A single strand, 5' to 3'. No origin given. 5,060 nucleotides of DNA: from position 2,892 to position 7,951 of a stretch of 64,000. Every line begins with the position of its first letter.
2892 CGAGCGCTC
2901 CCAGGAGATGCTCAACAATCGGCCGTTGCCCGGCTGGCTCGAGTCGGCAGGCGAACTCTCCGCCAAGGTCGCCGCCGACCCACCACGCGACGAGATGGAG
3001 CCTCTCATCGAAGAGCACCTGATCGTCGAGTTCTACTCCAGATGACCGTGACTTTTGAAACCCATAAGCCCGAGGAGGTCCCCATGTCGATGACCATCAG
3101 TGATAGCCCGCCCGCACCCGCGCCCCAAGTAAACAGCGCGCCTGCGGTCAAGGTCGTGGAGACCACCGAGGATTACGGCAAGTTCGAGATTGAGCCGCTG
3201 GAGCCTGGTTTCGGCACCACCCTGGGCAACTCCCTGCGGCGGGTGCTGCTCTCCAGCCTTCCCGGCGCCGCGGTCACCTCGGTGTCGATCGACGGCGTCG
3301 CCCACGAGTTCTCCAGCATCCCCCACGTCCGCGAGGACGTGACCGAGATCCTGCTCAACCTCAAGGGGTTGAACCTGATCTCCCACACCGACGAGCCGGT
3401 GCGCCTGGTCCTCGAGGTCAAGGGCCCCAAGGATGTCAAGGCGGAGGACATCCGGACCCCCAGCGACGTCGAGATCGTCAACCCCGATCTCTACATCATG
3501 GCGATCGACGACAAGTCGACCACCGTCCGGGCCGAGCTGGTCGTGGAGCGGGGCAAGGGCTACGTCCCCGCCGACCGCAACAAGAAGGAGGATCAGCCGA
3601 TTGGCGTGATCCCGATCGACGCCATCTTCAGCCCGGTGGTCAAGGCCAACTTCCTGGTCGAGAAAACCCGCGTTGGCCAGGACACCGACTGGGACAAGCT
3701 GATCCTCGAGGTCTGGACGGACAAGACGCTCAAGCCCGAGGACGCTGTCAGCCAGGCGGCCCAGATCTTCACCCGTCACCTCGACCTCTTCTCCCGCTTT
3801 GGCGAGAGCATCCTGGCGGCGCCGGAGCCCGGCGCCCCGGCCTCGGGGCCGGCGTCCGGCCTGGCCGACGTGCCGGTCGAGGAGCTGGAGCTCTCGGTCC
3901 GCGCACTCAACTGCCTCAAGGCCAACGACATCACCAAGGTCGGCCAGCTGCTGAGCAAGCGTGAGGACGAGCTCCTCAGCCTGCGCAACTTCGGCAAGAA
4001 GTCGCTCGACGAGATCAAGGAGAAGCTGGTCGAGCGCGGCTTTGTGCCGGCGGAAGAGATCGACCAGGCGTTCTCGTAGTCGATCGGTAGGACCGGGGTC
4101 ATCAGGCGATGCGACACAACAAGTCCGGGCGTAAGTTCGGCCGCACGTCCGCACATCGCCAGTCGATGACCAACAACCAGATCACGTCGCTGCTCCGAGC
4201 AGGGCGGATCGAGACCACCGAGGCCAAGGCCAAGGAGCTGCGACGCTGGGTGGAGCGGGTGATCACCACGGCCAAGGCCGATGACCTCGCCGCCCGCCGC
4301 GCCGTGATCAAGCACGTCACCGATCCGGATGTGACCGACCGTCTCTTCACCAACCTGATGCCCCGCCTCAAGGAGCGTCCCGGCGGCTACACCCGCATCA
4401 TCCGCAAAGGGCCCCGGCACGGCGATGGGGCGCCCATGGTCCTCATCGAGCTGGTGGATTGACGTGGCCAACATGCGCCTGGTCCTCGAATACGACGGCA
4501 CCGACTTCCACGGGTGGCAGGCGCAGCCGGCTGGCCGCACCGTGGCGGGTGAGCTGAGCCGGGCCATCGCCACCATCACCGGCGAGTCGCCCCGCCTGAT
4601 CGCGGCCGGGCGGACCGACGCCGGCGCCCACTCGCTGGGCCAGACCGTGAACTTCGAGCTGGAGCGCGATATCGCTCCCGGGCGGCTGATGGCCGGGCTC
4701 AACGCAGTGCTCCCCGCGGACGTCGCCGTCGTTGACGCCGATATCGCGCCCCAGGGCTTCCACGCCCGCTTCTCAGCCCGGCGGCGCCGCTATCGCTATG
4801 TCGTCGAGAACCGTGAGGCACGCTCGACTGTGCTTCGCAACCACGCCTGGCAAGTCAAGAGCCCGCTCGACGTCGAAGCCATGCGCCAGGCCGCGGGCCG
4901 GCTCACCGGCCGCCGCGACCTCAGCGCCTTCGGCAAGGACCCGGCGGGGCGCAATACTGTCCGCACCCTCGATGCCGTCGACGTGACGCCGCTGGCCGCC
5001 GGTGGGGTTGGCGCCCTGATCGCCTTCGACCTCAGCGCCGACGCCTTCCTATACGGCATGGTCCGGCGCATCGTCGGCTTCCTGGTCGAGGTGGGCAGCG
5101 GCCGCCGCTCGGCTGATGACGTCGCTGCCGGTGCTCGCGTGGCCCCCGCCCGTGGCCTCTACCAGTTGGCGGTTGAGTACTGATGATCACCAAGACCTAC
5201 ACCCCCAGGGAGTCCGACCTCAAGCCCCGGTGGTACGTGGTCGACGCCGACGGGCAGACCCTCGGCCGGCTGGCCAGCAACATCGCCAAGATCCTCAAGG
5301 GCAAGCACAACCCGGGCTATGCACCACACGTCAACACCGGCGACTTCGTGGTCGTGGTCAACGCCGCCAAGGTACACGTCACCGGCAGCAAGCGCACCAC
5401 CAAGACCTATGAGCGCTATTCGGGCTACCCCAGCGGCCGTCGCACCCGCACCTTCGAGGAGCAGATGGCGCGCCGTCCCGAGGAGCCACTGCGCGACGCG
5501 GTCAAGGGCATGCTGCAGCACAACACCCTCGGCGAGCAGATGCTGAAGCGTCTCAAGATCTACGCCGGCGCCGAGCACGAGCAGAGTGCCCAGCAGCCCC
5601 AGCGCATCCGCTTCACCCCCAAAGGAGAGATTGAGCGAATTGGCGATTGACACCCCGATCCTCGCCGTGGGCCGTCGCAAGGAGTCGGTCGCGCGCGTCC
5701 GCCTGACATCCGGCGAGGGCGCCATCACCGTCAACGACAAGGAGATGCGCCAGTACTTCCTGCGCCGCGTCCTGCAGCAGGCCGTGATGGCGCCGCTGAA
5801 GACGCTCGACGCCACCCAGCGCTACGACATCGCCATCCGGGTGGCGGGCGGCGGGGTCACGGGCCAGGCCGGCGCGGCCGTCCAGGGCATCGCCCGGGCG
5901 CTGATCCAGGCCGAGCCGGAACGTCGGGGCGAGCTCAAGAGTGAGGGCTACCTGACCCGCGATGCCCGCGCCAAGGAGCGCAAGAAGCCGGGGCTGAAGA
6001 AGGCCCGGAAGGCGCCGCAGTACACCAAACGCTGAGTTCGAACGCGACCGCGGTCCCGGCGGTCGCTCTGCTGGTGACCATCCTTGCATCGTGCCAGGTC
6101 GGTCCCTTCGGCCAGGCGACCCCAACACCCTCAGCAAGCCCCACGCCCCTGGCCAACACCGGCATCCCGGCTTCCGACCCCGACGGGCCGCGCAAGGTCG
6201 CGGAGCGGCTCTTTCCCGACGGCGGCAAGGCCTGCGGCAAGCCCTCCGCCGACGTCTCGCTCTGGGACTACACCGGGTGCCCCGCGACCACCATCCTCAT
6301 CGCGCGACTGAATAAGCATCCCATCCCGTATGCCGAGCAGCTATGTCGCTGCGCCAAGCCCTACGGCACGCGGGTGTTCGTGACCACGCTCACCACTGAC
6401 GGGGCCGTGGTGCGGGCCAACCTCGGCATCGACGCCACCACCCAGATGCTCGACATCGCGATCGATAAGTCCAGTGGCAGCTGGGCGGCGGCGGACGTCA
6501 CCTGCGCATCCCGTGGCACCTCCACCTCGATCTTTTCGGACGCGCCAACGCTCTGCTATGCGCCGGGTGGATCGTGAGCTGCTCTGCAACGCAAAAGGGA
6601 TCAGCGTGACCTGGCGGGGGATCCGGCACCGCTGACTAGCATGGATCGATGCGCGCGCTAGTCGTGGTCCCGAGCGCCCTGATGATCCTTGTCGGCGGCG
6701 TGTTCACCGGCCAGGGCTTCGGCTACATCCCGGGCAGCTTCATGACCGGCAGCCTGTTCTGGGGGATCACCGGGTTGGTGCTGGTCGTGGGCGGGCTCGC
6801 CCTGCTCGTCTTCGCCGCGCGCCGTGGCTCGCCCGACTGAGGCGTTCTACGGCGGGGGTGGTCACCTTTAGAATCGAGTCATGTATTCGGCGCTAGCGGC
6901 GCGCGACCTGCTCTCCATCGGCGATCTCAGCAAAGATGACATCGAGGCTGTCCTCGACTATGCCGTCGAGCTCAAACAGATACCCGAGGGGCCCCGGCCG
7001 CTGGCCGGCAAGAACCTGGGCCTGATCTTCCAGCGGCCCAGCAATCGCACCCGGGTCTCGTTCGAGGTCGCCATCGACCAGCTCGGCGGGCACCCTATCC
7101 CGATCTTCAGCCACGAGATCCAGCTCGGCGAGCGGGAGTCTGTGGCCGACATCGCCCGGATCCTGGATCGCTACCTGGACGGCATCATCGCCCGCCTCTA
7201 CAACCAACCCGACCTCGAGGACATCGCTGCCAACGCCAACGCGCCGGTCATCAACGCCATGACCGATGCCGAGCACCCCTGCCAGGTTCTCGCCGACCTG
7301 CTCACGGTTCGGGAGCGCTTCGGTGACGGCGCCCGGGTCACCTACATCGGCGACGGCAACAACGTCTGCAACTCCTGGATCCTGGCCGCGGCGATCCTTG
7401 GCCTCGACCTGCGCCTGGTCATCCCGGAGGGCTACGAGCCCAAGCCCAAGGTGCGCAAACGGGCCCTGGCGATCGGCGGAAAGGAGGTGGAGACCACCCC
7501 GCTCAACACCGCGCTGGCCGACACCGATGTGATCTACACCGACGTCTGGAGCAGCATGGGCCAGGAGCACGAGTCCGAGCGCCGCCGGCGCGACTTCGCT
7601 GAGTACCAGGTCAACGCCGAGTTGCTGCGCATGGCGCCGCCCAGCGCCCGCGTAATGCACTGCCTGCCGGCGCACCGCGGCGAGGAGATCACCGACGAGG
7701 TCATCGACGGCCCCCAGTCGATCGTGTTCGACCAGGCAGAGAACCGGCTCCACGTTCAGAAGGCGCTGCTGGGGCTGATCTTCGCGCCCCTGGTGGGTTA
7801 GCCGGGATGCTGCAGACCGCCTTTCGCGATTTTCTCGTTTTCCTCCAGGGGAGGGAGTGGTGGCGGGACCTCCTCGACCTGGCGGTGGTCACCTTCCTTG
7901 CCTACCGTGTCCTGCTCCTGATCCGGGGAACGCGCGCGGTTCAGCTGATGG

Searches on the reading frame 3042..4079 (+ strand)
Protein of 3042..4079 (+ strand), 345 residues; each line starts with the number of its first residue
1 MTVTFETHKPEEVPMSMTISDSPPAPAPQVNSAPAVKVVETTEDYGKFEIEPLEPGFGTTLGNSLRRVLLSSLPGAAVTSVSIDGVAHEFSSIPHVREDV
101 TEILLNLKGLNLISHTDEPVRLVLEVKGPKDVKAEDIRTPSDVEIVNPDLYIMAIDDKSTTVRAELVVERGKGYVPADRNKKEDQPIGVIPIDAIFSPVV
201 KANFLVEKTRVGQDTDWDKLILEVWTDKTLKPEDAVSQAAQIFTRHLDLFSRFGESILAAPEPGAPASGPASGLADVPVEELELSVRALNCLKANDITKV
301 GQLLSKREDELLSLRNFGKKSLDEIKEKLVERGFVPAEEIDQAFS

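Call 16: search_protein_families(library=pfam, proteins=[window:3042-4079:+], max_evalue=0.001)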
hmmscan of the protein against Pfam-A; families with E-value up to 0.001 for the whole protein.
window:3042-4079:+ (345 aa): 3 families
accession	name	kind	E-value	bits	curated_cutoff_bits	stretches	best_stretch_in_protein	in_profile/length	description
PF01000.31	RNA_pol_A_bac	-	3.4e-34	118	33.9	1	81-197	1-119/119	RNA polymerase Rpb3/RpoA insert domain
PF01193.29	RNA_pol_L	-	4.8e-24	84.3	24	1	51-247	1-74/74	RNA polymerase Rpb3/Rpb11 dimerisation domain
PF03118.21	RNA_pol_A_CTD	-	5.1e-24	84.2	23.8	1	275-330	11-66/67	Bacterial RNA polymerase, alpha chain C terminal domain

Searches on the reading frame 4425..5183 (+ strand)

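Call 16: search_protein_families(library=pfam, proteins=[window:4425-5183:+], max_evalue=0.001)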
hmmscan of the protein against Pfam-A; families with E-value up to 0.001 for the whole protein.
window:4425-5183:+ (252 aa): 2 families
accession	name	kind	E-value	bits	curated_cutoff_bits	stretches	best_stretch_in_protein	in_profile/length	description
PF01416.25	PseudoU_synth_1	-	1.1e-24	87.4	23.3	2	156-235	1-80/108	tRNA pseudouridine synthase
PF10105.14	DUF2344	-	3.9e-05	24.1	23.8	1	60-144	49-133/176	Uncharacterized protein conserved in bacteria (DUF2344)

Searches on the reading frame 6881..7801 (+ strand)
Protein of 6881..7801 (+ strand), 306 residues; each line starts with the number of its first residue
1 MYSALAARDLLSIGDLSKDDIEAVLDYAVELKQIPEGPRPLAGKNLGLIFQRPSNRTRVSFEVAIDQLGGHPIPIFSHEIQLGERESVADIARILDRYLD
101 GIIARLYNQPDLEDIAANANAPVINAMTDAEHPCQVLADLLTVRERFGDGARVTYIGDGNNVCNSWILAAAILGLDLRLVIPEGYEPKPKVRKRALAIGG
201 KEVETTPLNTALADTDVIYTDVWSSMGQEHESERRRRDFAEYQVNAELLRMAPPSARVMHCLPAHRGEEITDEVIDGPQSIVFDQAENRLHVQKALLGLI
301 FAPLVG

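Call 16: search_protein_families(library=pfam, proteins=[window:6881-7801:+], max_evalue=0.001)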
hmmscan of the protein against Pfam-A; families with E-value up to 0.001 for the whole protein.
window:6881-7801:+ (306 aa): 2 families
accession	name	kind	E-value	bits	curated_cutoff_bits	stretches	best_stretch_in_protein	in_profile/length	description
PF00185.30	OTCace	-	1.9e-56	190.9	29.4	1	150-298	2-155/157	Aspartate/ornithine carbamoyltransferase, Asp/Orn binding domain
PF02729.26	OTCace_N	-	9.1e-44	149.6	29.9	1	8-145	1-148/148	Aspartate/ornithine carbamoyltransferase, carbamoyl-P binding domain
